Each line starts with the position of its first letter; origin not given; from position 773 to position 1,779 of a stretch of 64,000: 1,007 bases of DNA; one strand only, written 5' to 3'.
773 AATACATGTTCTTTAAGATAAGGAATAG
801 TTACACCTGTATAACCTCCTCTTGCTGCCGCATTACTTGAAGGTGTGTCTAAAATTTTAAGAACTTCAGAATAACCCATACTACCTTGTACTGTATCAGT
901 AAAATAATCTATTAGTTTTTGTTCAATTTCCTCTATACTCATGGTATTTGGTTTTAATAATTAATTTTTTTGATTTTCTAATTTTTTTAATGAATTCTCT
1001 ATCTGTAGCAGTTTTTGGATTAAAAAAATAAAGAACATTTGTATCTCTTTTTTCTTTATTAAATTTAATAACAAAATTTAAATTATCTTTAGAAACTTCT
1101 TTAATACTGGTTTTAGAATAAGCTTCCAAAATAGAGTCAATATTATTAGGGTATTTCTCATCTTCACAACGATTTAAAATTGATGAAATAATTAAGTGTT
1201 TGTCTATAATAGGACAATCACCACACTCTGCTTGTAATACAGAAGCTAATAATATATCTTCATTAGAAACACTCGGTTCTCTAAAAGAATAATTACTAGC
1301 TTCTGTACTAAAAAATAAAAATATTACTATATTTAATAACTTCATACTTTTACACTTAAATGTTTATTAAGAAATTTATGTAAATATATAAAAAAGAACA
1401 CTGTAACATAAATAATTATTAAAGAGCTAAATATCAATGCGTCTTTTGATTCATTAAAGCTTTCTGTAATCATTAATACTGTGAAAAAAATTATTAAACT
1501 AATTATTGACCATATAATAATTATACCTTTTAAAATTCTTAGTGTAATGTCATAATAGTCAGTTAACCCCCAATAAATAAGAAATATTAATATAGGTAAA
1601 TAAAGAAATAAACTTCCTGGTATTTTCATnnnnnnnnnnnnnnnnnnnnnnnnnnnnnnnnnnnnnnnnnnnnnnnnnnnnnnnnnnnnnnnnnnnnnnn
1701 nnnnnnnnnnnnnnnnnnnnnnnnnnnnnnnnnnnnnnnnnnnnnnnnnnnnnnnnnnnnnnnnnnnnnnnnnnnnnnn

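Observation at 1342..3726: Tandem array of five paralogous small two-TM proteins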

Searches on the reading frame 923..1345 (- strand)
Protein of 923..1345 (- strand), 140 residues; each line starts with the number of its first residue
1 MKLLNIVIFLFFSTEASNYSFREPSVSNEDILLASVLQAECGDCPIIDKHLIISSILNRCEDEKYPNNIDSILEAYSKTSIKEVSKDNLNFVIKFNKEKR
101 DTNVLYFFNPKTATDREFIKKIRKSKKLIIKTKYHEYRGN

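Call 9: search_protein_families(library=phrogs, proteins=[window:923-1345:-], max_evalue=0.1)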
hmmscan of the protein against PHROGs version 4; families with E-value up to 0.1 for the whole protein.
window:923-1345:- (140 aa): 5 families
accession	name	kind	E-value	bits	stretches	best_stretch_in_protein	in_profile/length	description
phrog_14642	-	lysis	3.1e-08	34.4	1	26-116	99-197/215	endolysin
phrog_18750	-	unknown function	0.00065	20.4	1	28-117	139-229/251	-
phrog_38339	-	unknown function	0.0013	19.7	1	30-78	73-122/193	-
phrog_17417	-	unknown function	0.0014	19.4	1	24-73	76-126/192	-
phrog_12490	-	lysis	0.0025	17.3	1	32-77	642-685/870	endolysin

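Call 10: search_protein_families(library=pfam, proteins=[window:923-1345:-], max_evalue=0.1)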
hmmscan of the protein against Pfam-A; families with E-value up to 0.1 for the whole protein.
window:923-1345:- (140 aa): 1 family
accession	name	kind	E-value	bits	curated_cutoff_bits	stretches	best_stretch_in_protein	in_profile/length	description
PF07486.17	Hydrolase_2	-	0.0043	18.1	27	1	52-125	10-89/100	Cell Wall Hydrolase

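Call 34: search_dna_similar(query=window:923-1345:-, collection=phages, mode=protein, max_evalue=0.01, max_rows=20)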
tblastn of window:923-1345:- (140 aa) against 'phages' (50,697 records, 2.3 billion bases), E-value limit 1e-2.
Records with a match: 10; places in all: 10; records where one place covers at least 80% of the query: 0.
Best place of each record, by identity: <60% 10.
By first word of the organism name: Bacillus 8; Microcystis 1; Rossellomorea 1.
By host as written in the record: Bacillus subtilis 4; Bacillus subtilis subsp. subtilis 168 2; Bacillus sp 1; Microcystis aeruginosa FACHB-942 1; Bacillus pumilus 1; Rossellomorea aquimaris 1.
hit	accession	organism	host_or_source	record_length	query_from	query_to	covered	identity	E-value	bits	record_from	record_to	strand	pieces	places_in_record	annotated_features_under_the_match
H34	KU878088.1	Bacillus phage AR9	Bacillus subtilis subsp. subtilis 168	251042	13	116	74%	30.4%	4e-3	42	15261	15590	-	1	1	N-acetylmuramoyl-L-alanine amidase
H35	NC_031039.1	Bacillus phage AR9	Bacillus subtilis subsp. subtilis 168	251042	13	116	74%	30.4%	4e-3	42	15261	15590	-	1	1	endolysin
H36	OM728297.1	Bacillus phage vB_BsuM-Goe21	Bacillus subtilis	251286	13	116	74%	30.4%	4e-3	42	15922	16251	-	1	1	hypothetical protein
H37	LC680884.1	Bacillus phage PBS1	Bacillus subtilis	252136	13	116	74%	30.4%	4e-3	42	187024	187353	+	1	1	hypothetical protein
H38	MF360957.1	Bacillus phage PBS1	Bacillus subtilis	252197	13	116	74%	30.4%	4e-3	42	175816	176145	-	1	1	205: spore cortex-lytic enzyme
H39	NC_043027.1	Bacillus phage PBS1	Bacillus subtilis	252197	13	116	74%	30.4%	4e-3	42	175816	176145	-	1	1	205: endolysin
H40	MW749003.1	Bacillus phage vB_BspM_Internexus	Bacillus sp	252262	13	116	74%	29.5%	1e-3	43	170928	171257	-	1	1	putative cell wall hydrolase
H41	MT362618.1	Microcystis phage MaeS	Microcystis aeruginosa FACHB-942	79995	17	114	70%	30.2%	5e-4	44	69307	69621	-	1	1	lytic transglycosylase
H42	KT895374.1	Bacillus phage vB_BpuM-BpSp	Bacillus pumilus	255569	14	115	73%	27.7%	4e-4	45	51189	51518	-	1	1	spore cortex-lytic enzyme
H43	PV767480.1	Rossellomorea phage phiT1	Rossellomorea aquimaris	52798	16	116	72%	25.9%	2e-3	42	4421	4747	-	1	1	SleB protein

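Call 82: search_protein_families(library=ncbifam, proteins=[window:923-1345:-], max_evalue=0.1)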
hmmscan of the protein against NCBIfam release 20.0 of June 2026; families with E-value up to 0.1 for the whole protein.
window:923-1345:- (140 aa): 1 family
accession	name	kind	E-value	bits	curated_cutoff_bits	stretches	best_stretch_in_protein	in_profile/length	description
TIGR02869.1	spore_SleB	equivalog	2.1e-07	31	236.5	1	23-118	81-185/201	spore cortex-lytic enzyme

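Call 83: search_protein_families(library=padloc, proteins=[window:923-1345:-], max_evalue=0.1)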
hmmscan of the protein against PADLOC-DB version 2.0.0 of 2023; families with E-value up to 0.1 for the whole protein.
window:923-1345:- (140 aa): 0 families

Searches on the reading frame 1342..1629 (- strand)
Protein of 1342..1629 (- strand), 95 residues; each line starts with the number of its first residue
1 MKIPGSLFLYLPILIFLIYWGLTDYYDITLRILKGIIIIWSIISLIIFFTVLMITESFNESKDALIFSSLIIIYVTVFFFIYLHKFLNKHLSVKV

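Call 9: search_protein_families(library=phrogs, proteins=[window:1342-1629:-], max_evalue=0.1)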
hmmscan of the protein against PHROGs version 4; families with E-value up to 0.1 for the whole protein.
window:1342-1629:- (95 aa): 1 family
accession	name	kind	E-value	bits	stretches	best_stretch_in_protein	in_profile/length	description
phrog_13405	-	moron, auxiliary metabolic gene and host takeover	0.078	14.6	1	12-86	20-100/115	membrane protein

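Call 10: search_protein_families(library=pfam, proteins=[window:1342-1629:-], max_evalue=0.1)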
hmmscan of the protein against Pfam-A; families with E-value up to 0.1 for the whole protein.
window:1342-1629:- (95 aa): 0 families

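Call 60: search_protein_families(library=pfam, alignment_id=A5, max_evalue=1)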
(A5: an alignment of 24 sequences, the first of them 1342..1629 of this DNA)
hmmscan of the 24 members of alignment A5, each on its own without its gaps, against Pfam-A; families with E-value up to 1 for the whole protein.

A. member 1, window:1342-1629:- (95 aa): 0 families

B. families by the number of members that match (of 24 scanned): 20 families
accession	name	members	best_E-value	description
PF10317.15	7TM_GPCR_Srd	1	0.01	Serpentine type 7TM GPCR chemoreceptor Srd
PF18160.6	SLATT_5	1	0.016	SMODS and SLOG-associating 2TM effector domain family 5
PF24357.1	TMD0_ABC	1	0.023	ABC transporter TMD0 domain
PF04003.17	Utp12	1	0.031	Dip2/Utp12 Family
PF09108.16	Xol-1_N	1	0.033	Switch protein XOL-1, N-terminal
PF24631.1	DUF7628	1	0.051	Domain of unknown function (DUF7628)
PF13800.11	Sigma_reg_N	1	0.073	Sigma factor regulator N-terminal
PF07062.17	Clc-like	1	0.092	Clc-like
PF12794.12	MscS_TM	1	0.1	Mechanosensitive ion channel inner membrane domain 1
PF11694.13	DUF3290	1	0.1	Protein of unknown function (DUF3290)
PF03554.18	Herpes_UL73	1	0.13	UL73 viral envelope glycoprotein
PF22533.2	WIV_dom_3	1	0.14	Protein P1-like, WIV domain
PF24226.1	DUF7442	1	0.19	Phage membrane protein Family of unknown function (DUF7442)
PF06656.16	Tenui_PVC2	1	0.32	Tenuivirus PVC2 protein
PF16962.11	ABC_export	1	0.35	Putative ABC exporter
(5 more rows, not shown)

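Call 63: predict_structure(alignment_id=A5)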
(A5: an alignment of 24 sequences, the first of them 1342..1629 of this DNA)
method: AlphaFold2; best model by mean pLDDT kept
length: 95 residues; sequences in the alignment: 24
mean_pLDDT: 86.0   pTM: 0.54
mean pLDDT of the five models: 86.0, 83.6, 83.0, 82.7, 82.6
residues with pLDDT >= 90: 34; 70-90: 59; 50-70: 2; < 50: 0
segments of 3 or more residues with pLDDT < 50: none
pLDDT, mean of each block of 10 residues (from residue 1): 91 88 79 90 88 76 79 88 93 89
secondary structure, 60 per line:
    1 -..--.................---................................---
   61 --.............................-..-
elements in order: H6-22 H26-57 H63-91

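Call 69: fold_search(model_id=the predicted structure, library=viral)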
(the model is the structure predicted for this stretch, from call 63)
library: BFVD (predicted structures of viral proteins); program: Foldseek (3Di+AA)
matches with E <= 10: 5; with E <= 0.001: 0
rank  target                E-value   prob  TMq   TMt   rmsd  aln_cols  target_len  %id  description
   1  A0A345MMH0            3.3e+00  0.15  0.38  0.42   5.8        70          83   20  (no name in the UniProt tables at hand)
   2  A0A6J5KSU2            6.8e+00  0.07  0.40  0.45  10.3        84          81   25  Uncharacterized protein [uncultured Caudovirales phage]
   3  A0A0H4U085            7.3e+00  0.05  0.28  0.32  15.5        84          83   11  (no name in the UniProt tables at hand)
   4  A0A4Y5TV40            9.0e+00  0.06  0.34  0.41   4.7        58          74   26  Tail tape measure protein [Vibrio phage VAP7]
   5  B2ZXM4                9.7e+00  0.06  0.33  0.39   6.3        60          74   12  Transmembrane protein [Ralstonia phage phiRSL1]

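Call 79: search_solved_structures(query=A5, max_evalue=1)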
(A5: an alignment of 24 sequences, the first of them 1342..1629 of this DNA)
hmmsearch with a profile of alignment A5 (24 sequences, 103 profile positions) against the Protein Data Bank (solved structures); distinct sequences matched with E-value up to 1: 6.
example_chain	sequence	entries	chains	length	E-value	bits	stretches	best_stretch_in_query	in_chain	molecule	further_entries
7o37_b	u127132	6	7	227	0.63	14.1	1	25-86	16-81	Cytochrome c oxidase subunit 2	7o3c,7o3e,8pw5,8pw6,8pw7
8ugi_4B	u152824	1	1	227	0.7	13.9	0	25-87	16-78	Cytochrome c oxidase subunit 2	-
8zo8_C2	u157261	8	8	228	0.7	13.9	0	25-87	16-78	Cytochrome c oxidase subunit 2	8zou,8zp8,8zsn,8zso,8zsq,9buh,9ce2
8ugh_4B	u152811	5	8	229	0.7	13.9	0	25-87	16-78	Cytochrome c oxidase subunit 2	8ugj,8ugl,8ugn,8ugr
9w2z_B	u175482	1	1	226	0.9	13.6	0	25-87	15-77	Cytochrome c oxidase subunit 2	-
1occ_B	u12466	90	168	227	0.9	13.6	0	25-87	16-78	CYTOCHROME C OXIDASE | Cytochrome c oxidase polypeptide II | Cytochrome c oxidase subunit 2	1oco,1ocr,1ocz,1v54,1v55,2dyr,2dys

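Call 82: search_protein_families(library=ncbifam, proteins=[window:1342-1629:-], max_evalue=0.1)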
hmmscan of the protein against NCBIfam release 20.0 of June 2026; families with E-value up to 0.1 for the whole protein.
window:1342-1629:- (95 aa): 0 families

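Call 83: search_protein_families(library=padloc, proteins=[window:1342-1629:-], max_evalue=0.1)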
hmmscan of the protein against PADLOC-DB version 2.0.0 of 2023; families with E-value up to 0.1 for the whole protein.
window:1342-1629:- (95 aa): 0 families
